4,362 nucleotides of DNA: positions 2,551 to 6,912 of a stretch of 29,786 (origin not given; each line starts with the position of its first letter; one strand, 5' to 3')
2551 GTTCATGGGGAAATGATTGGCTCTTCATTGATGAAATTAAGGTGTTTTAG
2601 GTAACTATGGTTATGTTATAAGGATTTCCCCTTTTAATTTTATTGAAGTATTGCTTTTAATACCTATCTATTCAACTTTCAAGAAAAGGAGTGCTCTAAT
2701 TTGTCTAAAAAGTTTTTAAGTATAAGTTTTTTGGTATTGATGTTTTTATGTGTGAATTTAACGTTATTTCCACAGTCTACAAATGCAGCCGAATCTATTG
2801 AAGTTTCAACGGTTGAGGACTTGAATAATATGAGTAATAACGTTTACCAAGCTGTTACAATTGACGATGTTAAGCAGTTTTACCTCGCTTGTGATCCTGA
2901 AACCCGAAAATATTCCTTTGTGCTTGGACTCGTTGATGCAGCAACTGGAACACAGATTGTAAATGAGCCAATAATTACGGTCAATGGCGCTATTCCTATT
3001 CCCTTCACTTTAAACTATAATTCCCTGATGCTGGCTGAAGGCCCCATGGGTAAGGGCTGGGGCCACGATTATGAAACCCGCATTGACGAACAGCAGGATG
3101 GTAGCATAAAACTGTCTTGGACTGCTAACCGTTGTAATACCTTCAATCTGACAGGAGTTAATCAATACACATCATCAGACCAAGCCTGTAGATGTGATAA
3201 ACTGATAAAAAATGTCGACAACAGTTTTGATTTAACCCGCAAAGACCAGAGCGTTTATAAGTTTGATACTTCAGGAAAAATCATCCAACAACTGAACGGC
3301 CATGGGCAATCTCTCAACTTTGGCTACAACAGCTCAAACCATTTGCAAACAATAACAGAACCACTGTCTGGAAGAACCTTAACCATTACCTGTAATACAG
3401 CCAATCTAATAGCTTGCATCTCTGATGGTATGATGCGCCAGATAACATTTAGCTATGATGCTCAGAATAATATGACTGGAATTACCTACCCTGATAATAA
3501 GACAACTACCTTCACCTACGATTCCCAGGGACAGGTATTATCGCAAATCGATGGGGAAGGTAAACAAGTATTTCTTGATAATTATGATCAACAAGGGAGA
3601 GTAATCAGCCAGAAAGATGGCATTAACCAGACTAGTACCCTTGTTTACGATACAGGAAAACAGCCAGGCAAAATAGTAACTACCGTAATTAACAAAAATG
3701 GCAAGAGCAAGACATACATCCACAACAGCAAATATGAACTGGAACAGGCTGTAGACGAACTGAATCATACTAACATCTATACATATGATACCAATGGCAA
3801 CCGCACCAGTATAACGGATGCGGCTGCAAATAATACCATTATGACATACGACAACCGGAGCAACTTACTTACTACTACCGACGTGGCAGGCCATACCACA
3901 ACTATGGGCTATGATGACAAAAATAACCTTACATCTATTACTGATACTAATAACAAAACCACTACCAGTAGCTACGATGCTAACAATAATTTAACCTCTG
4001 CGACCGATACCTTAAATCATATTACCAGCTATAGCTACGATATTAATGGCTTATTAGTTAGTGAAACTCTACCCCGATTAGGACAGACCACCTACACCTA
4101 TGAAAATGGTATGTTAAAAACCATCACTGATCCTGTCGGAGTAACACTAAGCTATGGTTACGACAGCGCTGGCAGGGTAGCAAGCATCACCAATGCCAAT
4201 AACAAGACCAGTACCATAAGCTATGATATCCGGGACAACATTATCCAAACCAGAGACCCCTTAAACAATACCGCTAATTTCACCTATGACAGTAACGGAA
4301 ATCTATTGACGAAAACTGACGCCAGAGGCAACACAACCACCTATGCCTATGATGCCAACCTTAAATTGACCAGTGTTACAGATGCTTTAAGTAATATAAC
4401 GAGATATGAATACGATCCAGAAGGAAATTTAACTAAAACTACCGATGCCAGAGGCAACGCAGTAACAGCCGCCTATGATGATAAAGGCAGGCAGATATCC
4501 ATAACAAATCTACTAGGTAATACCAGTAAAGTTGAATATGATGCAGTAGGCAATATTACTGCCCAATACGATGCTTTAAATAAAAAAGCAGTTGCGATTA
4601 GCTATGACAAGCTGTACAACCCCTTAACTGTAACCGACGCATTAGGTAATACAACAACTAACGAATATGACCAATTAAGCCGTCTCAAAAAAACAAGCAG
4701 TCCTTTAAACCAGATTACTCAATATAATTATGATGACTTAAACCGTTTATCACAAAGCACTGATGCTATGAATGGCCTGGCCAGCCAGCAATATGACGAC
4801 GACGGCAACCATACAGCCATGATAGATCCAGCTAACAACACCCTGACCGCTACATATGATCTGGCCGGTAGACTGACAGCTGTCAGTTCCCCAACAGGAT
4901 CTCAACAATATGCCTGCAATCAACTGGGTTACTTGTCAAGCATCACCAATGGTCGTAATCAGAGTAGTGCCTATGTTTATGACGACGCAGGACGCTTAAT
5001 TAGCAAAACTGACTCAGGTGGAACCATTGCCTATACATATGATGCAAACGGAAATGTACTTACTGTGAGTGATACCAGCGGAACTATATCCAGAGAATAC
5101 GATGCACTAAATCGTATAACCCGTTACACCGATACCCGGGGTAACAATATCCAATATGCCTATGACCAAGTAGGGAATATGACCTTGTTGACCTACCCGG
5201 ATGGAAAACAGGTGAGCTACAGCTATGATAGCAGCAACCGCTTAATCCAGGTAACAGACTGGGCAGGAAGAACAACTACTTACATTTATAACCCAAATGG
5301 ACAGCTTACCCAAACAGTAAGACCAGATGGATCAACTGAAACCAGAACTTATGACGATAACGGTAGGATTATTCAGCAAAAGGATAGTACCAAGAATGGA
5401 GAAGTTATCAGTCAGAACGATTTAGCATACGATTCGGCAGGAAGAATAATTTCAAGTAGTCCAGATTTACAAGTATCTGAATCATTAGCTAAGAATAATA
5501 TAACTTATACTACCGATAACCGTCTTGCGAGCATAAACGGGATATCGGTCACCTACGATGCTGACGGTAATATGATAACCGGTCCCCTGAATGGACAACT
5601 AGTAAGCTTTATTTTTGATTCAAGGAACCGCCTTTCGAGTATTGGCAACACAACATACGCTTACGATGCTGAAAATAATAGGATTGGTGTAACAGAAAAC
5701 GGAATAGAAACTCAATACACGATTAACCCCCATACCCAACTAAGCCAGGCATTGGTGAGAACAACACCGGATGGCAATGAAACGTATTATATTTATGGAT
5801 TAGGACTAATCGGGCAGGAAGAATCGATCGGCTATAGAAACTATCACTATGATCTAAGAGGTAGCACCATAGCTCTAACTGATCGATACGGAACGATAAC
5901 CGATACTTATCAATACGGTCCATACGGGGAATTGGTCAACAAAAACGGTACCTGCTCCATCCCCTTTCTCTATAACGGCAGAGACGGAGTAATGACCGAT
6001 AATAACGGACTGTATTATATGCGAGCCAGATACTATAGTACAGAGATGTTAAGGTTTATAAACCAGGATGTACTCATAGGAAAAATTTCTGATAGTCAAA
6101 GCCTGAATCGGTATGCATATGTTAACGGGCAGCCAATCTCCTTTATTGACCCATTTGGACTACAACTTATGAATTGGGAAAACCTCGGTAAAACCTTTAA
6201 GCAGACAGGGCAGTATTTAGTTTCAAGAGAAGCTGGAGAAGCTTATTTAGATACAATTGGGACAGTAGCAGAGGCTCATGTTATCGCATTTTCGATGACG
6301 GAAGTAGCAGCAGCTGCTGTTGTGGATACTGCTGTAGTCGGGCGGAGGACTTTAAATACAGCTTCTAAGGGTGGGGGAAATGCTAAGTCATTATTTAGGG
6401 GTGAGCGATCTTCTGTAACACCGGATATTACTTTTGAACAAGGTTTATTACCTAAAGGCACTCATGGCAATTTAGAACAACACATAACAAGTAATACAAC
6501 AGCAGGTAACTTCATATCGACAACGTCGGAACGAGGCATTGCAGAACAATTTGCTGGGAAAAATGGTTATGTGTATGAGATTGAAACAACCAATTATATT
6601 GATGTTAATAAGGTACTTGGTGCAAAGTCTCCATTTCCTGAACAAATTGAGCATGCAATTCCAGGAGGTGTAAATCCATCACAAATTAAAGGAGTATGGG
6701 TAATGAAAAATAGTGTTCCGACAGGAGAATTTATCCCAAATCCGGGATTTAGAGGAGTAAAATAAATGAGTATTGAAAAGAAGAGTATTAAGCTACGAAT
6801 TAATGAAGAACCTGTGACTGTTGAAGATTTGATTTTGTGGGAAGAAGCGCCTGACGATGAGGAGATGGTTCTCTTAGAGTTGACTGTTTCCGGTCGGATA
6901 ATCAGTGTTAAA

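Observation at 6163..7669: Rhs-delivered cholera/pertussis-fold ADP-ribosyltransferase (R / S-T-T / Q-x-E) followed by two different protection genes: a coupled small acidic protein and a NADAR hydrolase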

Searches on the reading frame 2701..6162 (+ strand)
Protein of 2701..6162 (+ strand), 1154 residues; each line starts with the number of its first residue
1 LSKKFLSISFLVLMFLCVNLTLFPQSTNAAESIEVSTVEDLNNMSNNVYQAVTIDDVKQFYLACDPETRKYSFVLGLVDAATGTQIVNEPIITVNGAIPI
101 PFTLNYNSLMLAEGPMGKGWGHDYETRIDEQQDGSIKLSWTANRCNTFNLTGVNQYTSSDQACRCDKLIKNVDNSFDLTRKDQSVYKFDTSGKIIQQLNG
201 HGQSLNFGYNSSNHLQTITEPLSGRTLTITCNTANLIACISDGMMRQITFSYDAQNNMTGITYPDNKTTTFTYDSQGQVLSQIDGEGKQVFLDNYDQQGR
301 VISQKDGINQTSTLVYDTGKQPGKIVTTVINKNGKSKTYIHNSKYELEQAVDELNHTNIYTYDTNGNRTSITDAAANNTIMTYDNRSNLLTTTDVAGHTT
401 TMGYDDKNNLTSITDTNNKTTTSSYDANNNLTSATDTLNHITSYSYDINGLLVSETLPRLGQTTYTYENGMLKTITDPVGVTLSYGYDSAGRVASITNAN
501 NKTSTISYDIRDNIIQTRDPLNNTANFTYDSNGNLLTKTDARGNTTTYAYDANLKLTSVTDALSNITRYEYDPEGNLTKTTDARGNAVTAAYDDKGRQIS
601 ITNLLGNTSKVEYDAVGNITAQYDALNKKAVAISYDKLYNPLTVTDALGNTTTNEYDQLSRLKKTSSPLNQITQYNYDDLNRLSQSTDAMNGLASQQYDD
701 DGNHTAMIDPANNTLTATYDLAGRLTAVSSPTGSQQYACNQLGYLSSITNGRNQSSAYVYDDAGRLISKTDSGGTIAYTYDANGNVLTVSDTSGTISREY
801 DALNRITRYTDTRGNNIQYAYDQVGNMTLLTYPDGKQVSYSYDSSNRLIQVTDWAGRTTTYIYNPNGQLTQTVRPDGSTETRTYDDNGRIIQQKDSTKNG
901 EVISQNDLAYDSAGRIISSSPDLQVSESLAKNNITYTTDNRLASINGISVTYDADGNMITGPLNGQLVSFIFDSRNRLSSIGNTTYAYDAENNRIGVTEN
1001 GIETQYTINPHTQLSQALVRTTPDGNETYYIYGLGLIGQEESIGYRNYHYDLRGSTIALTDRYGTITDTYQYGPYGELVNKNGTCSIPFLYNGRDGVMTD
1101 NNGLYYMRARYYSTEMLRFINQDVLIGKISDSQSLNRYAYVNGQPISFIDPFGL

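Call 3: search_protein_families(library=pfam, proteins=[window:2701-6162:+], max_evalue=1)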
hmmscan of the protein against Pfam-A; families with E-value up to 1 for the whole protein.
window:2701-6162:+ (1154 aa): 5 families
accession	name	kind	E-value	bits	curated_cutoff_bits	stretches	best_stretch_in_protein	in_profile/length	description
PF05593.20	RHS_repeat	-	2e-109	356.7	22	22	550-586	1-37/38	RHS Repeat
PF20148.4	DUF6531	-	8.4e-11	42.5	24.1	1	78-145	4-71/74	Domain of unknown function (DUF6531)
PF13360.13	PQQ_2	-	0.015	15.4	27.6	0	247-309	34-95/233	Outer membrane protein assembly factor BamB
PF23896.1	DUF7244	-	0.056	14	27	1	952-971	35-54/57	Domain of unknown function (DUF7244)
PF21268.3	Helic-prim_T7_N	-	0.42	11.3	27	0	280-305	23-47/59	Bacteriophage T7 DNA helicase/primase, N-terminal a+b fold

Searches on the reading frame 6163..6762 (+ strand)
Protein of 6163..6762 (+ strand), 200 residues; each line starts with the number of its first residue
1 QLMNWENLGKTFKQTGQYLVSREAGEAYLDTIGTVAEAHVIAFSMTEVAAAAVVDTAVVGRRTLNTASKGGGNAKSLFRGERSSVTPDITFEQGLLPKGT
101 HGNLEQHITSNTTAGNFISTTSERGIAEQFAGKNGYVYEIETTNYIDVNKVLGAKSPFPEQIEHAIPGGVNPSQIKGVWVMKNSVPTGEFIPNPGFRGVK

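Call 3: search_protein_families(library=pfam, proteins=[window:6163-6762:+], max_evalue=1)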
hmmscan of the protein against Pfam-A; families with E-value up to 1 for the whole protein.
window:6163-6762:+ (200 aa): 4 families
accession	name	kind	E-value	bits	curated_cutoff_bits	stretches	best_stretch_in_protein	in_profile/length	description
PF22596.2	Scabin-like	-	1.1e-14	54.9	27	1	86-196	8-130/130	Scabin-like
PF01375.23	Enterotoxin_a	-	1.5e-08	35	21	1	117-197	74-161/258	Heat-labile enterotoxin alpha chain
PF21641.3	NarE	-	0.019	15.7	27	1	106-144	54-96/120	NarE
PF24494.1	DUF7587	-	0.14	12.7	27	1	66-142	12-91/146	Domain of unknown function (DUF7587)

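Call 4: search_solved_structures(query=window:6163-6762:+, max_evalue=10, show_alignments=3)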
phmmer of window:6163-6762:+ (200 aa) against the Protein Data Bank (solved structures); distinct sequences matched with E-value up to 10: 32.
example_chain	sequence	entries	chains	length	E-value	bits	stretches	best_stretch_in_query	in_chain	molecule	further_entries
8s2m_B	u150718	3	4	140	1.5e-13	54.2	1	76-180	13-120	Complete genome segment 11/17 | Toxin TreX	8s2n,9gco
6vv4_A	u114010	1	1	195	6.5e-11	45.7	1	77-186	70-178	Scabin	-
6apy_A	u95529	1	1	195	7.2e-11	45.5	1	77-186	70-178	Scabin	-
6vvf_A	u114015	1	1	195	1.1e-10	45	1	77-186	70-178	Scabin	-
5ewk_A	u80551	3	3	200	1.2e-10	44.8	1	77-186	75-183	Putative ADP-Ribosyltransferase Scabin | Scabin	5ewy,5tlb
5daz_A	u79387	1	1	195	1.3e-10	44.8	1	77-186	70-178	Scabin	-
6vuv_A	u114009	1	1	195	3.3e-10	43.4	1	77-186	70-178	Scabin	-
5uvq_A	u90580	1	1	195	3.3e-10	43.4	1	77-186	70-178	Scabin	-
6vpa_A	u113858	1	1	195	6.3e-10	42.5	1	77-186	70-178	Scabin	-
5zj4_A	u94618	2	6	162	6.3e-08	35.9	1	77-182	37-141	ADP-ribosyltransferase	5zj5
1tii_A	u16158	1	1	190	3.2e-05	27.1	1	116-180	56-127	HEAT LABILE ENTEROTOXIN TYPE IIB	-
1s5b_A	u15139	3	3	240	0.00041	23.5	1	133-197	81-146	Cholera enterotoxin, A chain precursor | Cholera enterotoxin, A chain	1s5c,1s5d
8q6i_A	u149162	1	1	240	0.00048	23.3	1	134-197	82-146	Cholera enterotoxin subunit A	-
1s5e_A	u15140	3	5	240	0.00051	23.2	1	134-197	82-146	Cholera enterotoxin, A chain precursor | Cholera enterotoxin, A chain | Cholera enterotoxin subunit A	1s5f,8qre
8oxs_A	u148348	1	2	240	0.00053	23.2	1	134-197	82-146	Cholera enterotoxin subunit A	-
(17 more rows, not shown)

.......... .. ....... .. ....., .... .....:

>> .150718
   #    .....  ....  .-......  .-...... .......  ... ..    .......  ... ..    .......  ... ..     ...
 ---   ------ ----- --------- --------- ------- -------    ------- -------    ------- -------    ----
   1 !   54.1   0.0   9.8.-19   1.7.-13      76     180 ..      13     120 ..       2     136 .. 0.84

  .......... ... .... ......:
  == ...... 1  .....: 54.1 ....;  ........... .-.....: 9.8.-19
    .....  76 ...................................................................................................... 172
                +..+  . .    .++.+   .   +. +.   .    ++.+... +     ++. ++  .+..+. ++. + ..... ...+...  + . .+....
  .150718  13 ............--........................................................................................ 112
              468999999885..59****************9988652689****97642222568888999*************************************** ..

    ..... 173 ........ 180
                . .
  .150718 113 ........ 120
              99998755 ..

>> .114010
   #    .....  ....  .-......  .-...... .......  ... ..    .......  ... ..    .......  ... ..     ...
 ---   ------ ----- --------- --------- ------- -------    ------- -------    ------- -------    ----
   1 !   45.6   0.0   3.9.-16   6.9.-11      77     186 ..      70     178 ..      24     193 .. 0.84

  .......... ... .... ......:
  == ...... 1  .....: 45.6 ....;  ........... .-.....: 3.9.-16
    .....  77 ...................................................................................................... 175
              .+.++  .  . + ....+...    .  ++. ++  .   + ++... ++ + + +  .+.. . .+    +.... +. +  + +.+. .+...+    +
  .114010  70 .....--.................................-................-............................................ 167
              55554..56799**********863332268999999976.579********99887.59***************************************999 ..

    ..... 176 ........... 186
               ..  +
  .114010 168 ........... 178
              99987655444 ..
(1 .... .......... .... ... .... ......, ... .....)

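Call 72: search_protein_families(library=ncbifam, proteins=[window:6163-6762:+], max_evalue=0.01)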
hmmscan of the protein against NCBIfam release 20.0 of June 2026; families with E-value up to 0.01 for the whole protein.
window:6163-6762:+ (200 aa): 1 family
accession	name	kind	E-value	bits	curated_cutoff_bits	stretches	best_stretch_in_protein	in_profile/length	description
NF041482.1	ADPrt_Strmyces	equivalog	7.6e-13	48.6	250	1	47-180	56-185/208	ADP-ribosyltransferase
